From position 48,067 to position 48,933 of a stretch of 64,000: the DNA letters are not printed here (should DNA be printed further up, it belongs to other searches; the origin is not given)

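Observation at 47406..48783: Head-to-tail array of four small-protein cassettes behind one membrane-anchored full-length gene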

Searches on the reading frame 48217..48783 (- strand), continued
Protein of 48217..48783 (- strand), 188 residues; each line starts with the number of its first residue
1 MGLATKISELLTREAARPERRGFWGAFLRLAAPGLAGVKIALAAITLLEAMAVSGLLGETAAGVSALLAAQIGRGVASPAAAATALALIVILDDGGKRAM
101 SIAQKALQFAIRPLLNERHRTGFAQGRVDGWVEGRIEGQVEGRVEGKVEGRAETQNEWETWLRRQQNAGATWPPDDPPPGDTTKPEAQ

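Call 36: find_encoding_contigs(protein=P0026, flank=3000, max_places=3)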
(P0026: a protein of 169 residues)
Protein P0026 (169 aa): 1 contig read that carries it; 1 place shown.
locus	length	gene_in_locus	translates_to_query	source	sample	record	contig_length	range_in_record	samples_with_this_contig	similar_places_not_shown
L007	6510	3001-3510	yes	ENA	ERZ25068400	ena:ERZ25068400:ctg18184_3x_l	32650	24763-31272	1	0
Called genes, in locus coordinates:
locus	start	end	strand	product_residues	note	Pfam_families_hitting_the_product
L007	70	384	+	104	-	PF02627:CMD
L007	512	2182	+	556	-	PF02776:TPP_enzyme_N, PF00205:TPP_enzyme_M, PF02775:TPP_enzyme_C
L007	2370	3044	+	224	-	-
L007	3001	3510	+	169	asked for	PF09811:Yae1_N (faint)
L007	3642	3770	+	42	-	-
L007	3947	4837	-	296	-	PF02219:MTHFR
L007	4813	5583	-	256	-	PF02621:VitK2_biosynth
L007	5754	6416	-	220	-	-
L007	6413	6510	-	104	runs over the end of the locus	-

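Call 39: find_encoding_contigs(protein=P0023, flank=3000, max_places=3)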
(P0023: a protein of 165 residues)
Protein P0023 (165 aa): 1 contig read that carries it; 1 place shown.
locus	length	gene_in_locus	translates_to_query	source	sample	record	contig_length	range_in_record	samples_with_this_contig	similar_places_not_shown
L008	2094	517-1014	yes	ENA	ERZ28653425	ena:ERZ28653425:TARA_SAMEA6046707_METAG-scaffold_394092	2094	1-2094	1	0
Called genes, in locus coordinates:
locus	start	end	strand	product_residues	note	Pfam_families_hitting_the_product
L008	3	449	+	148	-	?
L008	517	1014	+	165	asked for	-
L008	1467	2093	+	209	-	?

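Call 40: find_encoding_contigs(protein=P0062, flank=3000, max_places=3)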
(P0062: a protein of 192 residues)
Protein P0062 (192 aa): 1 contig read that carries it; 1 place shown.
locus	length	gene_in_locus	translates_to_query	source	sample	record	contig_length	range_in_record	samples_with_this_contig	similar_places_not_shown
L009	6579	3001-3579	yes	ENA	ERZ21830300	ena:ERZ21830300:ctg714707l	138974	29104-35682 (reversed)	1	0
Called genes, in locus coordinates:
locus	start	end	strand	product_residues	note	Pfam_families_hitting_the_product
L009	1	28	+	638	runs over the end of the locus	-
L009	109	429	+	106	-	-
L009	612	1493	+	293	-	PF10137:CAP12-PCTIR_TIR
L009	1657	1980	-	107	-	-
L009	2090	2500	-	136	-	-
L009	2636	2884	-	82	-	-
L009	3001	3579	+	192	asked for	-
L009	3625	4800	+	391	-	PF02771:Acyl-CoA_dh_N, PF08028:Acyl-CoA_dh_2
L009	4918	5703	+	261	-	PF12799:LRR_4 (faint), PF00560:LRR_1 (faint), PF13855:LRR_8 (faint)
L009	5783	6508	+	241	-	-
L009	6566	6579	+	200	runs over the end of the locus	-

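Call 41: find_encoding_contigs(protein=P0037, flank=3000, max_places=3)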
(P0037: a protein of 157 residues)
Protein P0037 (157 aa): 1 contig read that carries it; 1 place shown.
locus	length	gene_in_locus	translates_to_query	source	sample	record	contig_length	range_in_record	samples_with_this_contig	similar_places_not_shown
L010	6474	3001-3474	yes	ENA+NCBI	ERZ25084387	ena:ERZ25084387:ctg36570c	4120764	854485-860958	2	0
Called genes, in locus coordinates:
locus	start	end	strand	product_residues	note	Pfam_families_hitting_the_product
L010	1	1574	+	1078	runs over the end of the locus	PF00873:ACR_tran, PF03176:MMPL (faint)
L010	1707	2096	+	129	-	PF05942:PaREP1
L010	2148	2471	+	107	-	-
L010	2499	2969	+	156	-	PF02464:CinA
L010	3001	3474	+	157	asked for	-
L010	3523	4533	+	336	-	PF00296:Bac_luciferase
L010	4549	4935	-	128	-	-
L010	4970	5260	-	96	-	-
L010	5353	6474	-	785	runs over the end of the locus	PF01804:Penicil_amidase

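Call 52: search_protein_families(library=padloc, proteins=[window:48217-48783:-, P0062, P0023, P0046, P0020], max_evalue=1)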
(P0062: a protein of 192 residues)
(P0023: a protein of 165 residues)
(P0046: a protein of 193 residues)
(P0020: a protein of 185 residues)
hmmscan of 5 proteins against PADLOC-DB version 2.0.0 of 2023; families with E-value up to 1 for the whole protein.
window:48217-48783:- (188 aa): 0 families

P0062 (192 aa): 0 families

P0023 (165 aa): 0 families

P0046 (193 aa): 0 families

P0020 (185 aa): 0 families

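Call 53: search_protein_families(library=phrogs, proteins=[window:48217-48783:-, P0062, P0023, P0046, P0020], max_evalue=1)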
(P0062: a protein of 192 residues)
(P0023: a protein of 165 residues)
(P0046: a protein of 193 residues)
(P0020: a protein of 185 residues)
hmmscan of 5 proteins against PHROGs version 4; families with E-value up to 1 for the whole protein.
window:48217-48783:- (188 aa): 1 family
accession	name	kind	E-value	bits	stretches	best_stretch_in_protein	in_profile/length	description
phrog_4785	-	unknown function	0.16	13.5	1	119-155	39-91/94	-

P0062 (192 aa): 2 families
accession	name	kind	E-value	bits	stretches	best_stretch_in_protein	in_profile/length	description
phrog_37924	-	unknown function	0.17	12.9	1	96-122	20-46/69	-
phrog_12667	-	unknown function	0.24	12.5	1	35-60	30-55/60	-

P0023 (165 aa): 2 families
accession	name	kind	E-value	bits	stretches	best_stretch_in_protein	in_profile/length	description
phrog_33068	-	unknown function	0.1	13.7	1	101-146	11-55/58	-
phrog_10043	-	unknown function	0.35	11.6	1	19-27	14-22/35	-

P0046 (193 aa): 4 families
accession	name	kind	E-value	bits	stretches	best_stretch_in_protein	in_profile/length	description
phrog_12596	-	unknown function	0.035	15.4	1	32-65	56-89/120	-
phrog_12274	-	unknown function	0.056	14.4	1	138-159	85-106/138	-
phrog_32092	-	unknown function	0.49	11.8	1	91-117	15-41/86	-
phrog_3300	-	integration and excision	0.65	10.4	1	122-159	243-281/313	transposase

P0020 (185 aa): 2 families
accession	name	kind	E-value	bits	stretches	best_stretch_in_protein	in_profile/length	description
phrog_4785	-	unknown function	0.0062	18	1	119-149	59-89/94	-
phrog_25986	-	unknown function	0.75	11.3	0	143-168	8-33/86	-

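Call 63: find_encoding_contigs(protein=P0003, flank=3000, max_places=4)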
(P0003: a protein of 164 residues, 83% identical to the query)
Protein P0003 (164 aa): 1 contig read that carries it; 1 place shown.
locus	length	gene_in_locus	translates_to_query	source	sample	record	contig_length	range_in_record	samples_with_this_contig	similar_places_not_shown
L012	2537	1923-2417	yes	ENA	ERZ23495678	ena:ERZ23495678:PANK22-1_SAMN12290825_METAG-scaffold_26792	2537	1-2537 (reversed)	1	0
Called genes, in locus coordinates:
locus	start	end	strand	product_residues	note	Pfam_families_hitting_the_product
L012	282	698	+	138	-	PF03928:HbpS-like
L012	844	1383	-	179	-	PF02577:BFN_dom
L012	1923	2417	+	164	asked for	-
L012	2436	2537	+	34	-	?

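Call 64: find_encoding_contigs(protein=P0001, flank=3000, max_places=4)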
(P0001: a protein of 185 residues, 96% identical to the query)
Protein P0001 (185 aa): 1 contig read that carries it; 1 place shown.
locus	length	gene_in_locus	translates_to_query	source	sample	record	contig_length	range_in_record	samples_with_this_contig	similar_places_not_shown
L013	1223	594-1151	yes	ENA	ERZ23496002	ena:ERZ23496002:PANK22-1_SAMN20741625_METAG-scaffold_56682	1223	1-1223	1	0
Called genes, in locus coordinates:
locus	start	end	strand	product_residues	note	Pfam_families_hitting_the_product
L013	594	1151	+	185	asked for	-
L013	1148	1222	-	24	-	?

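Call 66: find_encoding_contigs(protein=P0068, flank=3000, max_places=5)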
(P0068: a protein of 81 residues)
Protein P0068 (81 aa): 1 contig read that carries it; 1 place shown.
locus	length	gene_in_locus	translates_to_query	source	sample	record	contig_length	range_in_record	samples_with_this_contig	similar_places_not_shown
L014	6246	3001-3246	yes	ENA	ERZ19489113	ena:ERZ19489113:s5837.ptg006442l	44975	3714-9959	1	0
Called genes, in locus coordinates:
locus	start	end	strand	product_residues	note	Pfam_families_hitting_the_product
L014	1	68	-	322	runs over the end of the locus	PF09754:PAC2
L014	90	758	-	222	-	PF05163:DinB (weak), PF12867:DinB_2 (weak)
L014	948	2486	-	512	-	PF00732:GMC_oxred_N, PF00890:FAD_binding_2 (faint), PF01266:DAO (faint), PF05834:Lycopene_cycl (weak), PF07992:Pyr_redox_2 (faint), PF13450:NAD_binding_8 (faint), PF13738:Pyr_redox_3 (faint), PF05199:GMC_oxred_C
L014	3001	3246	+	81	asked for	-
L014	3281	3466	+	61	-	-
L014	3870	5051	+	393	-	PF00296:Bac_luciferase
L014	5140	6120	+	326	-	PF00296:Bac_luciferase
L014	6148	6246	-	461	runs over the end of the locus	PF07690:MFS_1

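Call 83: list_cluster_members(proteins=[P0037, P0014, P0062, P0020, P0016, P0046, P0028, P0048, P0060, P0071])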
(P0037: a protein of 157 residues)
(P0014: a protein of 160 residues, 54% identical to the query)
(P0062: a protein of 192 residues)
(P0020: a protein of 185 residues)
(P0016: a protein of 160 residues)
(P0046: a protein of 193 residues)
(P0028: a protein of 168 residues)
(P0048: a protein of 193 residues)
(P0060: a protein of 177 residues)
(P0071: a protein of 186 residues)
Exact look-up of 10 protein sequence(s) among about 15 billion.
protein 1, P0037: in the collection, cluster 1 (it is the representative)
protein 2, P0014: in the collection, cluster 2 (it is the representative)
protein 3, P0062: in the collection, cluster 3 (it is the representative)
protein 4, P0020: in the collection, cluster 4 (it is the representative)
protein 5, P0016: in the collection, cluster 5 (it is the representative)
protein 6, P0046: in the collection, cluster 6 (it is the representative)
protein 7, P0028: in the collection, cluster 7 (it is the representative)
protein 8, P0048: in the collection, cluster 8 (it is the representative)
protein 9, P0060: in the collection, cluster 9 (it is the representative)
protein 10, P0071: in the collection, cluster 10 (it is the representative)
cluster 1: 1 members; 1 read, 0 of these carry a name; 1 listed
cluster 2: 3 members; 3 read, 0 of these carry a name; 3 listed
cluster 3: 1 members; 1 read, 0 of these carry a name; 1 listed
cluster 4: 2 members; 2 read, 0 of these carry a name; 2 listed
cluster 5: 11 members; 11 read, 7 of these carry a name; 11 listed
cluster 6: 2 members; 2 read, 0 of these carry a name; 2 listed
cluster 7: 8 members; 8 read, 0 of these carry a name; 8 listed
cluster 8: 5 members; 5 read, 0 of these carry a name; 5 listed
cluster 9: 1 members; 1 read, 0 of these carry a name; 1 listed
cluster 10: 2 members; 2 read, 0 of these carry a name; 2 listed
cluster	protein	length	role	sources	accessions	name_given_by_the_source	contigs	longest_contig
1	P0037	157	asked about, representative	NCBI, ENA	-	-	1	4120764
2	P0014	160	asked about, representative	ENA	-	-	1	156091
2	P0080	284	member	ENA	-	-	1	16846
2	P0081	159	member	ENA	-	-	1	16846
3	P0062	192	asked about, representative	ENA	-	-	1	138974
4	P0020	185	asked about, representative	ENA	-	-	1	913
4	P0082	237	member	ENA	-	-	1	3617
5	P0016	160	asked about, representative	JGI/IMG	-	hypothetical protein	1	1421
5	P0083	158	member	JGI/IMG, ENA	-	hypothetical protein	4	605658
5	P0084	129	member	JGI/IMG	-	hypothetical protein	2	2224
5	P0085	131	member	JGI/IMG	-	hypothetical protein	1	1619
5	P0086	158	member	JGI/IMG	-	hypothetical protein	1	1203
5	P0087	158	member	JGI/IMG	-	hypothetical protein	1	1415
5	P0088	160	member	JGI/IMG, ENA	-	hypothetical protein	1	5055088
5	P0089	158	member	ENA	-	-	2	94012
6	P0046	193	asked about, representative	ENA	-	-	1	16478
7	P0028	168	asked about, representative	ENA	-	-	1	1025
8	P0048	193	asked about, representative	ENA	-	-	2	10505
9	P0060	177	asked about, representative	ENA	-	-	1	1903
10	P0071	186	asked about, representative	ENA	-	-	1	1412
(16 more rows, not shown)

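Call 92: find_related_loci(query=A2, collection=viral_contigs, flank=4000)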
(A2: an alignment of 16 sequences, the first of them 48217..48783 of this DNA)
Query A2 (188 aa) in viral_contigs; peptide patterns used: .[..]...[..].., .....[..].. (x = any residue, [..] = any of these).
37 stretches matched a pattern, but none encodes a relative of the query by tblastn (E <= 1e-3).
